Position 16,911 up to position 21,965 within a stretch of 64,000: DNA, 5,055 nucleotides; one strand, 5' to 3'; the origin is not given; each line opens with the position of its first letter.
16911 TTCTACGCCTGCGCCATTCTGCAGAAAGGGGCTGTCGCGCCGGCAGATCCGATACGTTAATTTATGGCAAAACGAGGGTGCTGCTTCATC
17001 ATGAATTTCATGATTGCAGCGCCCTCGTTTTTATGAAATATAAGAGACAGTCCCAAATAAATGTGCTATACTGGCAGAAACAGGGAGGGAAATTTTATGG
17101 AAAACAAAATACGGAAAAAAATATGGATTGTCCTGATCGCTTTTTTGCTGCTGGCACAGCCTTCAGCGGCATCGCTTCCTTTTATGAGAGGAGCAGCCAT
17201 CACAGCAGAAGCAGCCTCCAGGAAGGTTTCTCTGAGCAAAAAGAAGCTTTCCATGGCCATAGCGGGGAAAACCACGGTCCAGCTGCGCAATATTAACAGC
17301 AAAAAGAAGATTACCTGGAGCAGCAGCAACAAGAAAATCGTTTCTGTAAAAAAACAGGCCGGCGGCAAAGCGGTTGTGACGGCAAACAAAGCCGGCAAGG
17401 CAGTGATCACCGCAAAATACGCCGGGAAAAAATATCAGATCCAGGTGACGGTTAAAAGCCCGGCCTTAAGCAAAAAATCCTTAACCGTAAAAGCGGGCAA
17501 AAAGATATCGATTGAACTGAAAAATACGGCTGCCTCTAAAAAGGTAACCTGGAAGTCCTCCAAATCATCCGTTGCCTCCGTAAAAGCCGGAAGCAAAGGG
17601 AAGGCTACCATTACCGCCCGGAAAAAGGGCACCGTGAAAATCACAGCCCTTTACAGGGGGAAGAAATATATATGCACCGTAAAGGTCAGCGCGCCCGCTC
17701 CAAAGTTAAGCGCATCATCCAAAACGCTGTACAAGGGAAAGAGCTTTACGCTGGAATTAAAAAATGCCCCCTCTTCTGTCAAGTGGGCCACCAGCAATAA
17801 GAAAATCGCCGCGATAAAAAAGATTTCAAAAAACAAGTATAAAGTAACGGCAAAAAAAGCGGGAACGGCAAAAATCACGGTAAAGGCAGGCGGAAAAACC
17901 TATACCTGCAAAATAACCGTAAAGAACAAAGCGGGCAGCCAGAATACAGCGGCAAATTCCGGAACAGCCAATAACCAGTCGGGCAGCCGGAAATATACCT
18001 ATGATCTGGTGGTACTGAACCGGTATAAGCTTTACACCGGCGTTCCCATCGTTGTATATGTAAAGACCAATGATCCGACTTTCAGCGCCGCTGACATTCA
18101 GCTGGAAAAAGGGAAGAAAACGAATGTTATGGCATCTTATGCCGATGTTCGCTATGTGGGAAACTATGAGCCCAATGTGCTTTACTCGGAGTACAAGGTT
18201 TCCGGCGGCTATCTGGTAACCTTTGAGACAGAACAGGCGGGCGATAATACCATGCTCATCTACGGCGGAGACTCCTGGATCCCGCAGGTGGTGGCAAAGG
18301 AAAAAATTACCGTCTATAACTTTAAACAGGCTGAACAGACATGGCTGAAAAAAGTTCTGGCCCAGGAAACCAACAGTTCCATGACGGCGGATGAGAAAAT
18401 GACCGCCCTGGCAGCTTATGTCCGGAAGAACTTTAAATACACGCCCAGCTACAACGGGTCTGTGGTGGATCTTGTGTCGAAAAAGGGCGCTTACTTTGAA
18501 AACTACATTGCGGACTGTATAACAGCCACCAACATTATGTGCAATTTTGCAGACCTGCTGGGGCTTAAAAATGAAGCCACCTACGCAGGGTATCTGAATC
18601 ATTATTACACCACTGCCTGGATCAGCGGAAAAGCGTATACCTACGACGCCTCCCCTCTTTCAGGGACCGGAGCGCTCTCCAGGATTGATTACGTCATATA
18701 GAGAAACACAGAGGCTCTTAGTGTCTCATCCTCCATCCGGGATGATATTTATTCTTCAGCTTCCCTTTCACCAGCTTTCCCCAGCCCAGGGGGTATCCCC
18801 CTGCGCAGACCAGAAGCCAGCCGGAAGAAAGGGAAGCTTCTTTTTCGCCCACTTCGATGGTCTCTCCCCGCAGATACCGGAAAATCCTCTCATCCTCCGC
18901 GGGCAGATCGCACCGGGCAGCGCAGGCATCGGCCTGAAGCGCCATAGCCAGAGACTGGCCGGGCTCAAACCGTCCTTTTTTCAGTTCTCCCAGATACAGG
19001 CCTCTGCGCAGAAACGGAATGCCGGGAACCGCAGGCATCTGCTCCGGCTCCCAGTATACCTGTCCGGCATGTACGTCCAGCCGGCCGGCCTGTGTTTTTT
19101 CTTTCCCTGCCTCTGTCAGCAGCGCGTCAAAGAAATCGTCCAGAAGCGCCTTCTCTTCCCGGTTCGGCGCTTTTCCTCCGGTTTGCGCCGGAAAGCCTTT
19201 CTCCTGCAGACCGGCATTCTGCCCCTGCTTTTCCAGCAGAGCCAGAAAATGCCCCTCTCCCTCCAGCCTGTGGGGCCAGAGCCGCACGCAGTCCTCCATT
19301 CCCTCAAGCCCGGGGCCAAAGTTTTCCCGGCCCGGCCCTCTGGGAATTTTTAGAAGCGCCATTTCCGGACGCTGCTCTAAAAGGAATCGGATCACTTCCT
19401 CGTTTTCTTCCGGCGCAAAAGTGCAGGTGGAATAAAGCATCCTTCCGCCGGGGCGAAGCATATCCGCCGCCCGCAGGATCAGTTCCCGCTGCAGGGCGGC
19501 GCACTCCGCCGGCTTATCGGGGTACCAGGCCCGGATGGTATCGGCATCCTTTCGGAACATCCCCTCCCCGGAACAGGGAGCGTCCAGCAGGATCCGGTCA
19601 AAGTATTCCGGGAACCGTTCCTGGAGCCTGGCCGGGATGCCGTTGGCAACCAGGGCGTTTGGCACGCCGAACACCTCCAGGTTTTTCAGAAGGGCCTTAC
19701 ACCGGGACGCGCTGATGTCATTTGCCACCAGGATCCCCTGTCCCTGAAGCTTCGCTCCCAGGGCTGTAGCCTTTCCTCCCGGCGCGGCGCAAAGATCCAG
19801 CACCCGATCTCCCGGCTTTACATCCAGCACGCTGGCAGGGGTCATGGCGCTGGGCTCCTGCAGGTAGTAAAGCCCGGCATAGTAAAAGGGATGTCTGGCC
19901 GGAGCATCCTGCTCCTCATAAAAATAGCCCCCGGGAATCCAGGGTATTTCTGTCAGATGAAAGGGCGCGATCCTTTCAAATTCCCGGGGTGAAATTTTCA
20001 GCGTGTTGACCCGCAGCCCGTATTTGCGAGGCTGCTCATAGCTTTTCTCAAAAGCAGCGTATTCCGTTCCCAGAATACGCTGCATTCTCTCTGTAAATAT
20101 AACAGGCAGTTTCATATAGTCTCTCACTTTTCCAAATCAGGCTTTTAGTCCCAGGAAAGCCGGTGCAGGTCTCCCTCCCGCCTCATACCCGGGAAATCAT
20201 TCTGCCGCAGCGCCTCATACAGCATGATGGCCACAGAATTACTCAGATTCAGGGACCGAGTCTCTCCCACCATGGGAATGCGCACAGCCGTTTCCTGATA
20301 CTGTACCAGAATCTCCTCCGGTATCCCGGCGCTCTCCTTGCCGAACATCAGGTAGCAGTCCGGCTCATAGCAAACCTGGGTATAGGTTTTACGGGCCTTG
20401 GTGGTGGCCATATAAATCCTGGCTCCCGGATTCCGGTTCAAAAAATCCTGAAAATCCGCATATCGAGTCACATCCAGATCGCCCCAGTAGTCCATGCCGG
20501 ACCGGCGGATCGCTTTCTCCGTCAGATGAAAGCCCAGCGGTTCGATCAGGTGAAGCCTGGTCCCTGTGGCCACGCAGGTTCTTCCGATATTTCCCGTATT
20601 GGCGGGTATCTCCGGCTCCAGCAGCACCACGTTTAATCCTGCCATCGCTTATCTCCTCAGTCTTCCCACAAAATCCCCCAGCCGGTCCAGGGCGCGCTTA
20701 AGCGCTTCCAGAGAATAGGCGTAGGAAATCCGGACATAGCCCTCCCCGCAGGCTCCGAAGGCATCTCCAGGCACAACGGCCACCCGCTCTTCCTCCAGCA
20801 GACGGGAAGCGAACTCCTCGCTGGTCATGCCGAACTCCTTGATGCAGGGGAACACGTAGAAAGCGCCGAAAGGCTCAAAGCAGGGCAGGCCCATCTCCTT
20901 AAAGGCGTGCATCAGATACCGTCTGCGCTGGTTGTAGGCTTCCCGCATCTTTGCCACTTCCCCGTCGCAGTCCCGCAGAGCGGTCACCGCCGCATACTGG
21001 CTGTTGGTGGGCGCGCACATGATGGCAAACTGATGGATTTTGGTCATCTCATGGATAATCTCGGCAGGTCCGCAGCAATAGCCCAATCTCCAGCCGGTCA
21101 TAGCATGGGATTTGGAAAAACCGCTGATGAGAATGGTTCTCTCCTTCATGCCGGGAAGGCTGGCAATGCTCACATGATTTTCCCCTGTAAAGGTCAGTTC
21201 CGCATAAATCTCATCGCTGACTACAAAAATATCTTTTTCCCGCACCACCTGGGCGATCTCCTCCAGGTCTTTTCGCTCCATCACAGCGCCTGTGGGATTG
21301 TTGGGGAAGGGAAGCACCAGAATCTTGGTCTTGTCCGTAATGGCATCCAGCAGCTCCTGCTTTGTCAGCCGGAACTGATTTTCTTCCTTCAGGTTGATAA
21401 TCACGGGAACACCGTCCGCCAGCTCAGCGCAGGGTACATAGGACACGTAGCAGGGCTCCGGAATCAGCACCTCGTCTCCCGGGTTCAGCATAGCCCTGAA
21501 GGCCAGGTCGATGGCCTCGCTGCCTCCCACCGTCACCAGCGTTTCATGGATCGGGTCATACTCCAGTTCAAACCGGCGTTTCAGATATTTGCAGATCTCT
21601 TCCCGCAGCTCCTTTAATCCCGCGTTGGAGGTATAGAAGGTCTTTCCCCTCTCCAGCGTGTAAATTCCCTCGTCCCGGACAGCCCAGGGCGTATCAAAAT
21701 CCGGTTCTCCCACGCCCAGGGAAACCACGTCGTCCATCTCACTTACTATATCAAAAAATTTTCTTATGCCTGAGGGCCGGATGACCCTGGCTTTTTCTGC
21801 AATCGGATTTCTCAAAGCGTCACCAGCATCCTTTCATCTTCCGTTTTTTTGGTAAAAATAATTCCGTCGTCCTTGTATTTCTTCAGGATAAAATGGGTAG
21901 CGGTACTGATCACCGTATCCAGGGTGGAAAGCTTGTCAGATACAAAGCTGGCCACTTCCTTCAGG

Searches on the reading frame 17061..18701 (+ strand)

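Call 4: search_protein_families(library=pfam, proteins=[window:17061-18701:+])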
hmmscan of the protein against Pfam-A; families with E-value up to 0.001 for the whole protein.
window:17061-18701:+ (546 aa): 4 families
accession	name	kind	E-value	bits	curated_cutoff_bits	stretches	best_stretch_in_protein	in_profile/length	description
PF02368.24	Big_2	-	1.6e-14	54.1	22.8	3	131-197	2-67/79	Bacterial Ig-like domain (group 2)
PF13629.12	T2SS-T3SS_pil_N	-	2.2e-08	34.1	23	0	222-274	6-56/72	Pilus formation protein N terminal region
PF13473.12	Cupredoxin_1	-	1e-07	32.4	27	1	118-195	14-91/104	Cupredoxin-like domain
PF07523.18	Big_3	-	0.00058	20.5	21.2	0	257-287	34-68/68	Bacterial Ig-like domain (group 3)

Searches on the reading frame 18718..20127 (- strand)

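Call 35: search_protein_families(library=pfam, proteins=[window:18718-20127:-], max_evalue=0.00001)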
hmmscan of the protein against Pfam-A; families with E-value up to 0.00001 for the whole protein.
window:18718-20127:- (469 aa): 4 families
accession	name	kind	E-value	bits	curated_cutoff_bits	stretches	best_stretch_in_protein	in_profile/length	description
PF01189.24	Methyltr_RsmB-F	-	1e-45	156.3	27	1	99-298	2-198/199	16S rRNA methyltransferase RsmB/F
PF17125.10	Methyltr_RsmF_N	-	9.5e-33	112.9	34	1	7-92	1-86/86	N-terminal domain of 16S rRNA methyltransferase RsmF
PF13636.12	Methyltranf_PUA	-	6.2e-20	71.4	27.6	1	417-467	3-49/49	RNA-binding PUA-like domain of methyltransferase RsmF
PF17126.11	RsmF_methylt_CI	-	8.6e-20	71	27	1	345-397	9-61/61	RsmF rRNA methyltransferase first C-terminal domain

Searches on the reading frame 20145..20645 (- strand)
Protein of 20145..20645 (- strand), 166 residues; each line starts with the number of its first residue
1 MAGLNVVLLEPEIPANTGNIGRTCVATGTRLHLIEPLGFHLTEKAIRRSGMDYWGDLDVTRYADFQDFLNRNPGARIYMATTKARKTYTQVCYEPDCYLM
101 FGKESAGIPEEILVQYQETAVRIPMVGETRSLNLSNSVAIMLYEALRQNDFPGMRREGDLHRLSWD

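Call 35: search_protein_families(library=pfam, proteins=[window:20145-20645:-], max_evalue=0.00001)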
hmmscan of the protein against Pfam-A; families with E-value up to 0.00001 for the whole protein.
window:20145-20645:- (166 aa): 1 family
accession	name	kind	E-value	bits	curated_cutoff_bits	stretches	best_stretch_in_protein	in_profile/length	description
PF00588.24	SpoU_methylase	-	2.2e-34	119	29.7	1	4-143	2-142/142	SpoU rRNA Methylase family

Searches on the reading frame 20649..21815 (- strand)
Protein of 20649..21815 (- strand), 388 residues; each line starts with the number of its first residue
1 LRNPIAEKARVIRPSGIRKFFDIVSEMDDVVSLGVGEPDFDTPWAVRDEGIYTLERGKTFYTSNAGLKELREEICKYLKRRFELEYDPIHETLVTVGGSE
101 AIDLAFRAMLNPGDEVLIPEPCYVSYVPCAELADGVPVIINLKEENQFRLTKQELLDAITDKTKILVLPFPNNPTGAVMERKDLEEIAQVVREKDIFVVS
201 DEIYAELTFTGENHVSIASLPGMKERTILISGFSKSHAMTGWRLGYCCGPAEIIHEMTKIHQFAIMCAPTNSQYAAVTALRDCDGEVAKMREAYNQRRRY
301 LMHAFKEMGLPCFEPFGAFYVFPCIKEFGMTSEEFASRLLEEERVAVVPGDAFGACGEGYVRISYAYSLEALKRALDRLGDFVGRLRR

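Call 35: search_protein_families(library=pfam, proteins=[window:20649-21815:-], max_evalue=0.00001)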
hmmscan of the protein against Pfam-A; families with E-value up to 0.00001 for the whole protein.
window:20649-21815:- (388 aa): 4 families
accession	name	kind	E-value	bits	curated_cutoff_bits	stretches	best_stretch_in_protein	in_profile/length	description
PF00155.27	Aminotran_1_2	-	6.4e-81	272.8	19.7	1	29-379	2-361/361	Aminotransferase class I and II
PF00266.25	Aminotran_5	-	4.1e-09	36.3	21.5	1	90-201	62-175/371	Aminotransferase class-V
PF01053.26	Cys_Met_Meta_PP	-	3.2e-07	29.7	27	1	91-204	69-176/381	Cys/Met metabolism PLP-dependent enzyme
PF01041.23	DegT_DnrJ_EryC1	-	1.3e-06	28.3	19.8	1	92-201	42-145/360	DegT/DnrJ/EryC1/StrS aminotransferase family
